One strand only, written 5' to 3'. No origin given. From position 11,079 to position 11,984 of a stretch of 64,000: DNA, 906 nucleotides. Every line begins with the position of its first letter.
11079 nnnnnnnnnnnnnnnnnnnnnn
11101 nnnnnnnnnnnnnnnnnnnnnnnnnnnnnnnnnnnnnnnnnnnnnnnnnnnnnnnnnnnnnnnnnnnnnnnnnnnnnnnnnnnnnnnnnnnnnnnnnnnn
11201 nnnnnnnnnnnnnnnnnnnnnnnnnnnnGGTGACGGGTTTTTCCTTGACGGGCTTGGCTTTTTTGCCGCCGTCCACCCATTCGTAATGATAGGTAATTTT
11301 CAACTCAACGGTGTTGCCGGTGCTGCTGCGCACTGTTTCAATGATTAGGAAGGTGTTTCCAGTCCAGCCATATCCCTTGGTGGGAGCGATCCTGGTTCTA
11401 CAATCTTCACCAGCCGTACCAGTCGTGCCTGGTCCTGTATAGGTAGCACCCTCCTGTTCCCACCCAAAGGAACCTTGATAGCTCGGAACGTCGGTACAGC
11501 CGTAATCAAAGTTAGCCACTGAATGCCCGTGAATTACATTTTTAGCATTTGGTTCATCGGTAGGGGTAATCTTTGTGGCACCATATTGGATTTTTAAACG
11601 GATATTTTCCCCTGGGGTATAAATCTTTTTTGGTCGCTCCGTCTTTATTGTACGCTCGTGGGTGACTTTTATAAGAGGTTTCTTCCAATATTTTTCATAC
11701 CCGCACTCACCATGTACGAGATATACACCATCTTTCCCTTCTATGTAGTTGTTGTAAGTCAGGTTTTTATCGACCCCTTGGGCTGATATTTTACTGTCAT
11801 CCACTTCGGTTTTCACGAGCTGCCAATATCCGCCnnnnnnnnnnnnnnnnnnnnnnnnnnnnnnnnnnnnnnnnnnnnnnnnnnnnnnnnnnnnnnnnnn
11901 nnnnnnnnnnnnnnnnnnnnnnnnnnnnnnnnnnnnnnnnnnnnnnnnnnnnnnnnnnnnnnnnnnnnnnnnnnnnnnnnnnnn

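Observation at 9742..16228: A private ~150-210-aa repeat module shared by three proteins of the operon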

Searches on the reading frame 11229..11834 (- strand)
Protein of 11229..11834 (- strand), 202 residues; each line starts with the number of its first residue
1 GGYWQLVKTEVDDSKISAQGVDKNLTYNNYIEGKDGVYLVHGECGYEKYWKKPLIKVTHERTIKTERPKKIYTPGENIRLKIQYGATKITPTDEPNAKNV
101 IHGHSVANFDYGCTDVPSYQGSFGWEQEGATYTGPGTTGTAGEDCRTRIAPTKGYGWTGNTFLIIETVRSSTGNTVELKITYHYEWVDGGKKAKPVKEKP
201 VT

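Call 25: predict_structure(alignment_id=A2)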
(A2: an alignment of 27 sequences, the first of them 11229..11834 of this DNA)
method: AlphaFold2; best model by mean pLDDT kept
length: 202 residues; sequences in the alignment: 27
mean_pLDDT: 77.9   pTM: 0.77
mean pLDDT of the five models: 77.9, 77.7, 77.0, 76.1, 75.0
residues with pLDDT >= 90: 69; 70-90: 63; 50-70: 67; < 50: 3
segments of 3 or more residues with pLDDT < 50: none
pLDDT, mean of each block of 10 residues (from residue 1): 95 96 88 95 78 75 92 91 84 67 57 70 53 56 63 79 91 87 91 55 65
secondary structure, 60 per line:
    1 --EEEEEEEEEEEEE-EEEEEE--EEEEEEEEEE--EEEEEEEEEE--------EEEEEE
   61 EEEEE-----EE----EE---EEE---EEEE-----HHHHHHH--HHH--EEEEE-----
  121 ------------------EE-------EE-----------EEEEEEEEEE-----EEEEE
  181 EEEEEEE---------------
elements in order: E3-15 E17-22 E25-34 E37-46 E55-65 E82-84 E88-91 H97-103 E111-115 E161-170 E176-187
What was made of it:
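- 11229..11834 (-): Module A2 (type II, 202 aa): GGYWQLV … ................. … YHYEWV plus a K/P-rich linker. This is the module whose structure was predicted. AF2 model pLDDT 77.9, pTM 0.77, all-beta (call 25).
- A2 alone gives pLDDT 77.9 and pTM 0.77, all-beta (call 25). The confident part of the model is five long N-terminal strands lying before the motif, which is not a sandwich starting at it (call 25).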

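Call 27: search_protein_representatives(alignment_id=A2)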
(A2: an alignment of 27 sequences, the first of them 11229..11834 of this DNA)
Query: 27 sequences, 191 profile positions. Proteins with E-value up to 0.001 (for the whole library): 40; up to 1e-10: 20; up to 1e-30: 13. The best 40 are listed.
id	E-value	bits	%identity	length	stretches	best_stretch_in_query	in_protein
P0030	1.0e-96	339.1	-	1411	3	1-189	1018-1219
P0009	6.0e-96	336.5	-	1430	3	1-191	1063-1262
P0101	8.0e-89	313.3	-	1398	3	1-190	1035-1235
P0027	5.8e-79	281.1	-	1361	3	1-187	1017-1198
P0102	1.1e-78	280.2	-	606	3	1-187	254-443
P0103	1.5e-51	191.7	-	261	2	1-181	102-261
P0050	4.1e-50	187.0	-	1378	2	1-191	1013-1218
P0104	6.7e-45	170.0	-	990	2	1-187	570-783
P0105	2.0e-43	165.2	-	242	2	1-181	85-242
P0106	8.8e-41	156.6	-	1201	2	1-183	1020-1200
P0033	6.9e-40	153.7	-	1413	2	1-190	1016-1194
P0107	2.1e-33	132.5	-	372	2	1-180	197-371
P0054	1.1e-31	126.9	-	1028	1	1-182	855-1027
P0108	1.9e-29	119.6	-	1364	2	1-183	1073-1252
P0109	1.5e-27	113.4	-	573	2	1-181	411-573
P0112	2.5e-19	86.6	-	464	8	17-65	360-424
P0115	1.7e-09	54.6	-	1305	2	2-189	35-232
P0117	4.5e-08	49.9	-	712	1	2-141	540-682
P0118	5.1e-07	46.5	-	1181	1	2-182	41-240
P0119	1.5e-06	44.9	-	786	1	2-189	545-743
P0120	2.7e-06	44.1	-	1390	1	2-183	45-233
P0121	6.1e-06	42.9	-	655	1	2-184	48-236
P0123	1.0e-05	42.2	-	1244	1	3-184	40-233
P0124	1.1e-05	42.1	-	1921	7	29-67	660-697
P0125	1.2e-05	42.0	-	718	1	2-182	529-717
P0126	1.8e-05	41.4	-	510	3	33-111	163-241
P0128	2.1e-04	38.0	-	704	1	1-179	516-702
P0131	4.4e-04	36.9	-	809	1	1-179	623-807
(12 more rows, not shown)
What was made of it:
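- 40 of 1.84 billion representatives reach E<=1e-3 (call 27).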

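Call 28: search_protein_families(library=pfam, proteins=[P0115, P0118, P0120, P0121, P0117, P0119, P0125, P0112, P0124, P0126], max_evalue=0.001)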
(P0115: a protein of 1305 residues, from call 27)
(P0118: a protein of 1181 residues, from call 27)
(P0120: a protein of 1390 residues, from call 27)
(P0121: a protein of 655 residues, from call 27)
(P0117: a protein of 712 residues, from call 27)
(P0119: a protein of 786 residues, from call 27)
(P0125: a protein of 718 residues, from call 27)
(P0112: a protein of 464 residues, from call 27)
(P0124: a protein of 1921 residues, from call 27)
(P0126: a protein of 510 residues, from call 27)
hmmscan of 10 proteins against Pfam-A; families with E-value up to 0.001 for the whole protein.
P0115 (1305 aa): 0 families

P0118 (1181 aa): 0 families

P0120 (1390 aa): 0 families

P0121 (655 aa): 0 families

P0117 (712 aa): 2 families
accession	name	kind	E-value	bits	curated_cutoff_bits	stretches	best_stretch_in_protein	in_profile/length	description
PF13240.11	Zn_Ribbon_1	-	7.6e-07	29.2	25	1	3-25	1-23/23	zinc-ribbon domain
PF12773.13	DZR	-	0.00027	21.4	27.3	1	4-25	1-22/45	Double zinc ribbon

P0119 (786 aa): 3 families
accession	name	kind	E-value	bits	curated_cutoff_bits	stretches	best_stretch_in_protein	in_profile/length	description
PF13240.11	Zn_Ribbon_1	-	3.2e-08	33.6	25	1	3-25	1-23/23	zinc-ribbon domain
PF12773.13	DZR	-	1.2e-06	29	27.3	1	4-26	1-23/45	Double zinc ribbon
PF13248.11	Zn_ribbon_3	-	0.00017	21.4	27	1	1-25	2-26/26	zinc-ribbon domain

P0125 (718 aa): 0 families

P0112 (464 aa): 4 families
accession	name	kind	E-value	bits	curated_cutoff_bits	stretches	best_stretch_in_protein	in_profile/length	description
PF25382.1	PH_CERK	-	2.7e-08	34.5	27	0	58-80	73-95/112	Ceramide kinase PH domain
PF00352.27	TBP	-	2e-05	24.8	22.9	0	4-23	59-78/85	Transcription factor TFIID (or TATA-binding protein, TBP)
PF00013.35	KH_1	-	0.00056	20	21.5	0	413-432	41-58/66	KH domain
PF00403.32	HMA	-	0.00065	20.5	24.8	0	38-76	10-48/62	Heavy-metal-associated domain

P0124 (1921 aa): 9 families
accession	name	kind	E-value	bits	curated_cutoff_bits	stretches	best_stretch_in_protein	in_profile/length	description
PF05345.18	He_PIG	-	5.9e-212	687.4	24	17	1505-1586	7-96/96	Putative Ig domain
PF24908.1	Ig_SIBA-E_2nd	-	9.1e-30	103.6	27.8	0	993-1046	36-86/117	Integrin beta-like protein A-E, second Ig-like domain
PF22352.2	K319L-like_PKD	-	1.3e-15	57.6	27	0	1346-1405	25-84/84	K319L-like, PKD domain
PF17963.7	Big_9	-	6.8e-15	56.2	23.6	0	864-950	3-83/89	Bacterial Ig domain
PF19077.6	Big_13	-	1.1e-09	39.1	27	0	916-946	57-88/102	Bacterial Ig-like domain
PF12969.12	DUF3857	-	5.7e-09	36.7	24.6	0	1353-1451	81-168/170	Domain of Unknown Function with PDB structure (DUF3857)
PF05140.19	ResB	-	2.5e-07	30.3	24.6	0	1020-1056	222-257/486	ResB-like family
PF17892.7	Cadherin_5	-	3.6e-06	27.2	26.5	0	913-957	53-97/98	Cadherin-like domain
PF23722.1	Beta-sand_DEX1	-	3.7e-06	27.9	27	0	1557-1604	33-80/99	DEX1 beta-sandwich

P0126 (510 aa): 2 families
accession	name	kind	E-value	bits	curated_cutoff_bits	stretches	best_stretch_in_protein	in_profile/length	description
PF02752.27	Arrestin_C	-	5.7e-05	23.9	27.7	0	393-419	4-30/137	Arrestin (or S-antigen), C-terminal domain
PF01835.25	MG2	-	0.00088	20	32.8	0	401-475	7-80/96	MG2 domain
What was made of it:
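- The distant hit P0126 shows Arrestin_C and MG2 hits (call 28).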

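Call 29: fold_search(model_id=the predicted structure, library=pdb)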
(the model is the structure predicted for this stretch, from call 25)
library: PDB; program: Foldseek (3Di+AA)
matches with E <= 10: 935; with E <= 0.001: 0
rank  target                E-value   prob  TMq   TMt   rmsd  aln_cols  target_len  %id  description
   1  2xn5_A                1.0e-02  0.25  0.16  0.10  18.3       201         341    7  Crystal structure of thyroxine-binding globulin complexed with Furosemide (released 2011-02-16)
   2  5nct_A                2.3e-02  0.15  0.16  0.11  23.1       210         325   13  Structure of the trypsin induced serpin-type proteinase inhibitor, miropin. (released 2017-05-24)
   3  5om2_A                2.5e-02  0.16  0.17  0.11  20.4       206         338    8  Crystal structure of Alpha1-antichymotrypsin variant DBS-I1: a drug-binding serpin for doxycycline (released 2018-05-23)
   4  2xn6_A                2.7e-02  0.12  0.14  0.10  20.4       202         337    8  Crystal structure of thyroxine-binding globulin complexed with thyroxine-fluoresein (released 2011-02-16)
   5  5om7_A                3.0e-02  0.14  0.16  0.11  20.7       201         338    8  Crystal structure of Alpha1-antichymotrypsin variant DBS-II: a drug-binding serpin for doxorubicin (released 2018-05-23)
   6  2riw_A                3.0e-02  0.12  0.16  0.11  22.3       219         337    8  The Reactive loop cleaved human Thyroxine Binding Globulin complexed with thyroxine (released 2008-10-14)
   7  6hgf_A                3.4e-02  0.15  0.16  0.11  21.3       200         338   10  Crystal structure of Alpha1-antichymotrypsin variant NewBG-II: a new binding globulin in complex with cortisol (released 2019-05-29)
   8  2riv_A                3.7e-02  0.14  0.16  0.11  20.2       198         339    7  Crystal structure of the reactive loop cleaved human Thyroxine Binding Globulin (released 2008-10-14)
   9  6ftp_A                3.7e-02  0.13  0.16  0.11  19.6       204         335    9  Crystal form 1 of Alpha1-antichymotrypsin variant DBS-II-allo: an allosterically modulated drug-binding serpin for dox (released 2018-05-23)
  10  6hgg_A                3.7e-02  0.13  0.17  0.11  20.9       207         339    9  Crystal structure of Alpha1-antichymotrypsin variant NewBG-III: a new binding globulin in complex with cortisol (released 2019-05-29)
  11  2vh4_A                4.2e-02  0.12  0.16  0.09  24.1       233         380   10  Structure of a loop C-sheet serpin polymer (released 2008-01-08)
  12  6f4u_A                4.4e-02  0.13  0.16  0.11  21.7       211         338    7  Crystal structure of reactive loop cleaved kallistatin at 1.9 angstrom resolution (released 2018-12-12)
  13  6hgi_A                4.6e-02  0.13  0.16  0.11  20.8       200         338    9  Crystal structure of Alpha1-antichymotrypsin variant NewBG-III: a new binding globulin in complex with corticosterone (released 2019-05-29)
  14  5ncw_A                4.6e-02  0.11  0.15  0.10  23.1       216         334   11  Structure of the trypsin induced serpin-type proteinase inhibitor, miropin (V367K/K368A mutant). (released 2017-05-24)
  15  6hgh_A                4.9e-02  0.13  0.16  0.11  21.6       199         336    8  Crystal structure of Alpha1-antichymotrypsin variant NewBG-III: a new binding globulin without any bound ligand (released 2019-05-29)
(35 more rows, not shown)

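Call 43: fold_search(model_id=the predicted structure, library=viral)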
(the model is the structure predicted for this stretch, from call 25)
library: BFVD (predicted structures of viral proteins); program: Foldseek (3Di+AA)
matches with E <= 10: 520; with E <= 0.001: 0
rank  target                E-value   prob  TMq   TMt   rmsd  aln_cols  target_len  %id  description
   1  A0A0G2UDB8            8.4e-03  0.23  0.14  0.06  19.8       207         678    7  Protein UL112 [Human cytomegalovirus]
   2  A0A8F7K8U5            2.0e-02  0.14  0.13  0.08  22.2       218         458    9  UL112.2 [Panine betaherpesvirus 2]
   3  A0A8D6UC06            5.3e-02  0.10  0.15  0.10  26.7       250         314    8  Tail protein [Enterococcus phage dArtagnan]
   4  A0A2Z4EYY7            5.5e-02  0.15  0.17  0.08  22.4       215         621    9  (no name in the UniProt tables at hand)
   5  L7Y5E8                6.8e-02  0.30  0.18  0.12  17.0       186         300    8  Uncharacterized protein [Megavirus lba]
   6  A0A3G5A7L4            6.8e-02  0.16  0.19  0.12  21.4       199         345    7  Serpin domain-containing protein [Harvfovirus sp.]
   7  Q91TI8                8.9e-02  0.13  0.14  0.12  21.7       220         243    4  T112 [Tupaiid herpesvirus 1 (strain 1)]
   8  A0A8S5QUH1            1.6e-01  0.28  0.26  0.14   9.9       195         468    8  MucBP domain-containing protein [Siphoviridae sp. ctzSN25]
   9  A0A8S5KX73            1.6e-01  0.07  0.14  0.08  16.4       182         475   13  Maturation protein (Fragment) [ssRNA phage AVE016]
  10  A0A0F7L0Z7            1.7e-01  0.08  0.14  0.16  14.2       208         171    7  Uncharacterized protein [uncultured marine virus]
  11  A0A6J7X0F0            1.8e-01  0.13  0.18  0.18  16.9       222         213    6  Uncharacterized protein [uncultured Caudovirales phage]
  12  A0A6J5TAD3            1.8e-01  0.12  0.18  0.19  18.2       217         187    8  Porin domain-containing protein [uncultured Caudovirales phage]
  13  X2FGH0                2.0e-01  0.08  0.13  0.13  21.9       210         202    8  Nuclear protein UL4 [Cercopithecine herpesvirus 16]
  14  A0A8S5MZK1            2.0e-01  0.06  0.16  0.13  23.8       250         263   10  Uncharacterized protein [Siphoviridae sp. ctoMB99]
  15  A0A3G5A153            2.2e-01  0.11  0.18  0.21  18.1       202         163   12  Uncharacterized protein [Harvfovirus sp.]
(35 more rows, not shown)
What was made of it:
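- Tried and rejected: These were rejected as meaningless (calls 29, 43).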

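Call 54: list_cluster_members(proteins=[P0115, P0117, P0118, P0119, P0120, P0121, P0123, P0125, P0128, P0131])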
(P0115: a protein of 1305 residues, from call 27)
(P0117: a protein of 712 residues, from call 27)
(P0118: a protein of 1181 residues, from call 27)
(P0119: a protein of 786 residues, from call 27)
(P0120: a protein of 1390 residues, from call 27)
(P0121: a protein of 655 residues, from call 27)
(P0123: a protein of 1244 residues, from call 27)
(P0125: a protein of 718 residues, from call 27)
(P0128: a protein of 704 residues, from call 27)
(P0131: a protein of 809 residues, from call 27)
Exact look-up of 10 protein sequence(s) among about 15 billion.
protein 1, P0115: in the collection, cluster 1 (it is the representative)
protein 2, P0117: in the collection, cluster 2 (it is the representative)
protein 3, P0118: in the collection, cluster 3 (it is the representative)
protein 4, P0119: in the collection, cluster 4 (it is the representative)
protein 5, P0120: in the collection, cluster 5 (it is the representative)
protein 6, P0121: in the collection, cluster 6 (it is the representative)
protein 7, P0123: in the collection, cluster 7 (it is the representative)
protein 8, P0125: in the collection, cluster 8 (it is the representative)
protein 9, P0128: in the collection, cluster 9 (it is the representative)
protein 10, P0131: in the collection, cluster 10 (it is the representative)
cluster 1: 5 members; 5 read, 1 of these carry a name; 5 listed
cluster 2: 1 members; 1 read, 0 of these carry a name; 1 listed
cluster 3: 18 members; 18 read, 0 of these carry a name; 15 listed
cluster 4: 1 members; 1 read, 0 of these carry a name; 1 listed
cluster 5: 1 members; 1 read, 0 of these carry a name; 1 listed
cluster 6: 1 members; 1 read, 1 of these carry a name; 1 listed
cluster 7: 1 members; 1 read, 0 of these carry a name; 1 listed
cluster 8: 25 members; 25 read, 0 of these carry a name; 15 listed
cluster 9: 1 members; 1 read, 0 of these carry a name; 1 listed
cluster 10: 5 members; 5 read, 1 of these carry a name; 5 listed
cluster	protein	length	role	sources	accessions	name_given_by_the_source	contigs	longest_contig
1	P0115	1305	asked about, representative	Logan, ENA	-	-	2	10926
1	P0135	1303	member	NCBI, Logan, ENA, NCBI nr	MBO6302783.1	MAG: hypothetical protein J6N15_10140 [Ruminiclostridium sp.] | hypothetical protein [Ruminiclostridium sp.]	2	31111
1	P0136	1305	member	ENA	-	-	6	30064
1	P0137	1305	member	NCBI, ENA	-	-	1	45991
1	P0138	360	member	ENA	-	-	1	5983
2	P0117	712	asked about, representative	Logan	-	-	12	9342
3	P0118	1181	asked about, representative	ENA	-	-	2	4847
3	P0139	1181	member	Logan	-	-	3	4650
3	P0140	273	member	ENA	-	-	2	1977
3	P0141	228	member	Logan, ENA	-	-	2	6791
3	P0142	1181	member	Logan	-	-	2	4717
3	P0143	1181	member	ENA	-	-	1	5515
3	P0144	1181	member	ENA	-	-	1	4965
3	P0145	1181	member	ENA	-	-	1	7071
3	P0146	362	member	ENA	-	-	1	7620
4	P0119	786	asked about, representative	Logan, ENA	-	-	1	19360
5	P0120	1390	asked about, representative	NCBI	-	-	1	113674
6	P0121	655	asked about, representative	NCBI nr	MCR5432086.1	hypothetical protein [Lachnospiraceae bacterium]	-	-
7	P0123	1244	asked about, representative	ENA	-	-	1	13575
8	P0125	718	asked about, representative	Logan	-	-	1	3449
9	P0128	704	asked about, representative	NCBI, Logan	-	-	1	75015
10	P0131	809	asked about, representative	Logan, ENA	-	-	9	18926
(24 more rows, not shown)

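Call 61: search_protein_families(library=pfam, alignment_id=A2, max_evalue=1)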
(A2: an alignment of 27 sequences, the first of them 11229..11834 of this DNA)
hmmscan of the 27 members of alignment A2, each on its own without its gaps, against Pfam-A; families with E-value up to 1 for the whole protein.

A. member 1, window:11229-11834:- (202 aa): 0 families

B. families by the number of members that match (of 27 scanned): 10 families
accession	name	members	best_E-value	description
PF00339.34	Arrestin_N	1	0.066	Arrestin (or S-antigen), N-terminal domain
PF10365.15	DUF2436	1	0.068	Domain of unknown function (DUF2436)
PF02752.27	Arrestin_C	1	0.085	Arrestin (or S-antigen), C-terminal domain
PF15527.11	Ntox22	1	0.13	Bacterial toxin 22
PF19251.4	DUF5899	1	0.13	Minor capsid protein P2, DUF5899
PF02368.24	Big_2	1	0.14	Bacterial Ig-like domain (group 2)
PF20787.2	SPP1_GP23-1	1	0.17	SPP1 phage GP23.1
PF01835.25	MG2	1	0.18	MG2 domain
PF09983.15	JetD_C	1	0.23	Wadjet protein JetD, C-terminal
PF00043.30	GST_C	1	0.3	Glutathione S-transferase, C-terminal domain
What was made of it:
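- On Any Pfam or NCBIfam named domain (for the module): In a scan of 27 type II modules no family matched more than one member, and the best E was 0.066 (call 61).
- The single Pfam Ntox22 hit has E 0.13 in 1 of 27 modules (call 61). One weak hit each to Arrestin_N, Arrestin_C, MG2 and Big_2, each in 1 of the 27 modules (call 61). None of these hits reaches the family cutoff or recurs in more than 1 of 27 members (call 61).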
